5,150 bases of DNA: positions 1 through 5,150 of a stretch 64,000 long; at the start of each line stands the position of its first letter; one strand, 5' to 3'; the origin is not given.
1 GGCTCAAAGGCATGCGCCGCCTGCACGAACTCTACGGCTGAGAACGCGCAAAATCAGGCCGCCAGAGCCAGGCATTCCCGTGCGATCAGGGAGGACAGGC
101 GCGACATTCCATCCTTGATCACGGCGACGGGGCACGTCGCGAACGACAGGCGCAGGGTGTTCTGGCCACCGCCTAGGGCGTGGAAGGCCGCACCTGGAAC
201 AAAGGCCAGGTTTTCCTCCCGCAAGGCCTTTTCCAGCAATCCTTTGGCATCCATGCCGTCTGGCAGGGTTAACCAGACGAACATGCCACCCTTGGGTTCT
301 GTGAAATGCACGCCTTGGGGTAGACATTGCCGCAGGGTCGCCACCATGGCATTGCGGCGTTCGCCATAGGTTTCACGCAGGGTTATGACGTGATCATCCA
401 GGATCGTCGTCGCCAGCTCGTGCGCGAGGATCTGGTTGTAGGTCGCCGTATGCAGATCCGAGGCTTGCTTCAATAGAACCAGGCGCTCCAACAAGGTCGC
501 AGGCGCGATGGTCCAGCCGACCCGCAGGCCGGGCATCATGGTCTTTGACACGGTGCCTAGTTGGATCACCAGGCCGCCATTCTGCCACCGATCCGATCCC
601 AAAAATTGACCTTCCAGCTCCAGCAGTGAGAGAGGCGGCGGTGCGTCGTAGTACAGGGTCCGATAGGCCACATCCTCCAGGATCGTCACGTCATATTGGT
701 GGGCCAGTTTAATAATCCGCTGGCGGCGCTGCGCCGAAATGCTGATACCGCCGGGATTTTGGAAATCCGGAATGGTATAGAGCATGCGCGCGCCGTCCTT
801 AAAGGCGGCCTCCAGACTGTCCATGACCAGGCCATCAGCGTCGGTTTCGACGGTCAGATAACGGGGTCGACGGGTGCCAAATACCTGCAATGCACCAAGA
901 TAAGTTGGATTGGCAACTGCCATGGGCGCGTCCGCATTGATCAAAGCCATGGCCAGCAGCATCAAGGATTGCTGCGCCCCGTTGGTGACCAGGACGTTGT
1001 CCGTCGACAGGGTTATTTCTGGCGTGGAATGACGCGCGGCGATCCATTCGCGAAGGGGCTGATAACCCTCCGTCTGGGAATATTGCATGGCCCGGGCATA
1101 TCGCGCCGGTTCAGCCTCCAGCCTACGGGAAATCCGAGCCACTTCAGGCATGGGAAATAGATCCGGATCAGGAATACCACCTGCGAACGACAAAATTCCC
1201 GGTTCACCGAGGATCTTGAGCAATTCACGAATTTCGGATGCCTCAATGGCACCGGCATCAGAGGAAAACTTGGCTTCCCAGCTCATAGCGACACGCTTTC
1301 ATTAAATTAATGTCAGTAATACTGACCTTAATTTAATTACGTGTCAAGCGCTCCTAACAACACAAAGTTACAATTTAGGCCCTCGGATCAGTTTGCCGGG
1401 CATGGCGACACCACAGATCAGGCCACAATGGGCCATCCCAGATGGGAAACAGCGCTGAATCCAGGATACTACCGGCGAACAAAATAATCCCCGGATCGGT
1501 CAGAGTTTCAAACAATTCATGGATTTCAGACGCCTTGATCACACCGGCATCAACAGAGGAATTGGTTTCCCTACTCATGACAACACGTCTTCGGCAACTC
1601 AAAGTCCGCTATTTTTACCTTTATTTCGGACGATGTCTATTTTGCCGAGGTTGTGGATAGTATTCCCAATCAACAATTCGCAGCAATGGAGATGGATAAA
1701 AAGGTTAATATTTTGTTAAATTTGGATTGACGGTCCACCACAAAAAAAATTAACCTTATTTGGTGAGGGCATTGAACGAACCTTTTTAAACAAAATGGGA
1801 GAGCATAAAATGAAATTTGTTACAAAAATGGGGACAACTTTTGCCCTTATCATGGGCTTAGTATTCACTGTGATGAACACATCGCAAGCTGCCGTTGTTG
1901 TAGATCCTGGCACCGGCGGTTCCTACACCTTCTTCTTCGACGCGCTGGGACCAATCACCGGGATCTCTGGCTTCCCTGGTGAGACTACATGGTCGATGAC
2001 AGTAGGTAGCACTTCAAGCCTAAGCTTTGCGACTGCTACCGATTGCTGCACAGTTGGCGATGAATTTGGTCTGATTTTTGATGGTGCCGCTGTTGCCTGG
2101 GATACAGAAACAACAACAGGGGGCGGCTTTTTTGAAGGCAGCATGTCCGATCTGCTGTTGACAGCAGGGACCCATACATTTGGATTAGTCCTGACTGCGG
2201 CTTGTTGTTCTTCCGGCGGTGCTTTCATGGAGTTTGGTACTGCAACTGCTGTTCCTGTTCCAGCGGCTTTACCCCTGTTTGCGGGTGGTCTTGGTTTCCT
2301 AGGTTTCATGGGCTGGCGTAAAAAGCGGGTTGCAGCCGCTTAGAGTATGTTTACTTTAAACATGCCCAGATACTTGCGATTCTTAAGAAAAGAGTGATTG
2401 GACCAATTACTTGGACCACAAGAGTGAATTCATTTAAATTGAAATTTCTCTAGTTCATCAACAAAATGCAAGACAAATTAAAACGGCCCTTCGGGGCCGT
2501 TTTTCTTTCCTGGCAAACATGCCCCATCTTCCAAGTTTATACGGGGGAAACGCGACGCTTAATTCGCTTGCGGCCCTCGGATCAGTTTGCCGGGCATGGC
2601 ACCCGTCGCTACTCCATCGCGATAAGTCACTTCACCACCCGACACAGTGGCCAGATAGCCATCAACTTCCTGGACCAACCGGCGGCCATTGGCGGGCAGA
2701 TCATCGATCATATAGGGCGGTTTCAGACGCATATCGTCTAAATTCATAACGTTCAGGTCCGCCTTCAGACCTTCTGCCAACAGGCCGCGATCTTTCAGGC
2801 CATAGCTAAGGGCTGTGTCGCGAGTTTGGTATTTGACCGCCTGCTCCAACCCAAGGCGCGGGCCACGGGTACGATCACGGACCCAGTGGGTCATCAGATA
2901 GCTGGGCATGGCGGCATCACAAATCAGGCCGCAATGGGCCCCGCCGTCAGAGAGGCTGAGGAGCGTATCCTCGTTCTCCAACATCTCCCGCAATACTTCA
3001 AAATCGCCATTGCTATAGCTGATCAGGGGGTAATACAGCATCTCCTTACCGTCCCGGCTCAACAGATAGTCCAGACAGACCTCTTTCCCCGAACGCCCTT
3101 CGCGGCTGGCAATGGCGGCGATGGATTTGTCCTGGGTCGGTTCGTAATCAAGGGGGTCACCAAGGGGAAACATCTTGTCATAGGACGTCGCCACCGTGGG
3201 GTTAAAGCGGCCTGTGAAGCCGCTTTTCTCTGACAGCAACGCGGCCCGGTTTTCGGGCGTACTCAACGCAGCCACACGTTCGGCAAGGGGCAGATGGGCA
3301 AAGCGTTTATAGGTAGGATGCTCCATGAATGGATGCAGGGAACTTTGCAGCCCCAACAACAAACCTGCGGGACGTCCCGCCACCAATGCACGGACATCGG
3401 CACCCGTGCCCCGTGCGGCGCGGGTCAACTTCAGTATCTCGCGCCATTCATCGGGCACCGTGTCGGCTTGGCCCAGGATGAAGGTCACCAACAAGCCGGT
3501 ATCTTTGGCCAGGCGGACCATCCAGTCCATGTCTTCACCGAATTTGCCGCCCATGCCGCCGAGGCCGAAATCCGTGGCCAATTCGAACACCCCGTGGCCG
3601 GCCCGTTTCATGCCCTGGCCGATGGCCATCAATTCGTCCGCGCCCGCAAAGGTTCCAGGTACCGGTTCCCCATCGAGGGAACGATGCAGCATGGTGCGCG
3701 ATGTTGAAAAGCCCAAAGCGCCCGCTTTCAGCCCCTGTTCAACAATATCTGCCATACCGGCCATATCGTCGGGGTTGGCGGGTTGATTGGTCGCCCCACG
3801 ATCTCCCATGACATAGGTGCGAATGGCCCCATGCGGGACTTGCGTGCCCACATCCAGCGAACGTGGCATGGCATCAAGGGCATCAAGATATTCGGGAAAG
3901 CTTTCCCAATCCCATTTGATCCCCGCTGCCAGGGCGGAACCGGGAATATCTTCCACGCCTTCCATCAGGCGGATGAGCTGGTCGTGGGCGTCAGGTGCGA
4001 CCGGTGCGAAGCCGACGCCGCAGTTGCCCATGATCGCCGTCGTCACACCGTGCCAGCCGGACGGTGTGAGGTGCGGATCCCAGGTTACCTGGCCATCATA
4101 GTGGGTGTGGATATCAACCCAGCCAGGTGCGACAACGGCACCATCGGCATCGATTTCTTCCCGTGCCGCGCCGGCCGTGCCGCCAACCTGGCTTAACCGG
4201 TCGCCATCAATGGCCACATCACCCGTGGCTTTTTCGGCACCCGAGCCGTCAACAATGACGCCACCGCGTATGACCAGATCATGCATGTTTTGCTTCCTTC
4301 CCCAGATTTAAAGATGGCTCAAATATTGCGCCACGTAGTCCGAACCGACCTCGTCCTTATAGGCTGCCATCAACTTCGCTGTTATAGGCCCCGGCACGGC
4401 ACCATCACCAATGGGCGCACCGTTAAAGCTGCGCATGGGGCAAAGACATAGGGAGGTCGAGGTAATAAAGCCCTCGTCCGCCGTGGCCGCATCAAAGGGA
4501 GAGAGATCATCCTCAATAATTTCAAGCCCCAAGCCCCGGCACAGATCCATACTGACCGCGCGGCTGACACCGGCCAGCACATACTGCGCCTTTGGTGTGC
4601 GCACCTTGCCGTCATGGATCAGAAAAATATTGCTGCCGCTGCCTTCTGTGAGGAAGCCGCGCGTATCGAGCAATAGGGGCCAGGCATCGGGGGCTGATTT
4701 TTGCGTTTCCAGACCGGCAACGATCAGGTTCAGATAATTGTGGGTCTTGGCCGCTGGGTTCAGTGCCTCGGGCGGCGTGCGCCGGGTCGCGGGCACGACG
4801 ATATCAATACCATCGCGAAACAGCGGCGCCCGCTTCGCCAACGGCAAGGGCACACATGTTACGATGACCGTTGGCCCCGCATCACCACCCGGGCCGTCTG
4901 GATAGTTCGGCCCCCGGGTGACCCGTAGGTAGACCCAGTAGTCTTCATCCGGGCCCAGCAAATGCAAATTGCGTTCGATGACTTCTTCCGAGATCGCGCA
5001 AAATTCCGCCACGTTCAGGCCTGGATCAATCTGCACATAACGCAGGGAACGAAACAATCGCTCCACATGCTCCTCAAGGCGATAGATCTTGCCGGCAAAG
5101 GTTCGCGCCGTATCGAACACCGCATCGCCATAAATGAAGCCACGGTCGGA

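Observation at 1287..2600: Duplication/deletion scar: truncated aminotransferase and D-aminoacylase paralog fragments plus a 29-bp exact direct repeat flanking the VPLPA-CTERM gene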

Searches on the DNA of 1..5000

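Call 36: search_rna_families(source=window, start=1, end=5000, threshold=evalue, max_evalue=1)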
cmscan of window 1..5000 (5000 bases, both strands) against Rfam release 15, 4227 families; matches with E-value up to 1: 2.
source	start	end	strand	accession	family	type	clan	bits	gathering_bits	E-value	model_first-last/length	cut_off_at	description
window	2476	2498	+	RF01716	PhotoRC-I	Cis-reg;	-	19.7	45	0.096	1-44/44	no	PhotoRC-I RNA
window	3189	3246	-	RF02880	MH_s15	Gene; sRNA;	-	18.4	123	0.18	3-59/277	no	Mesorhizobail RNA 15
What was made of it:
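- Tried and rejected: Rfam scan of 1-5000: nothing above noise (call 36).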
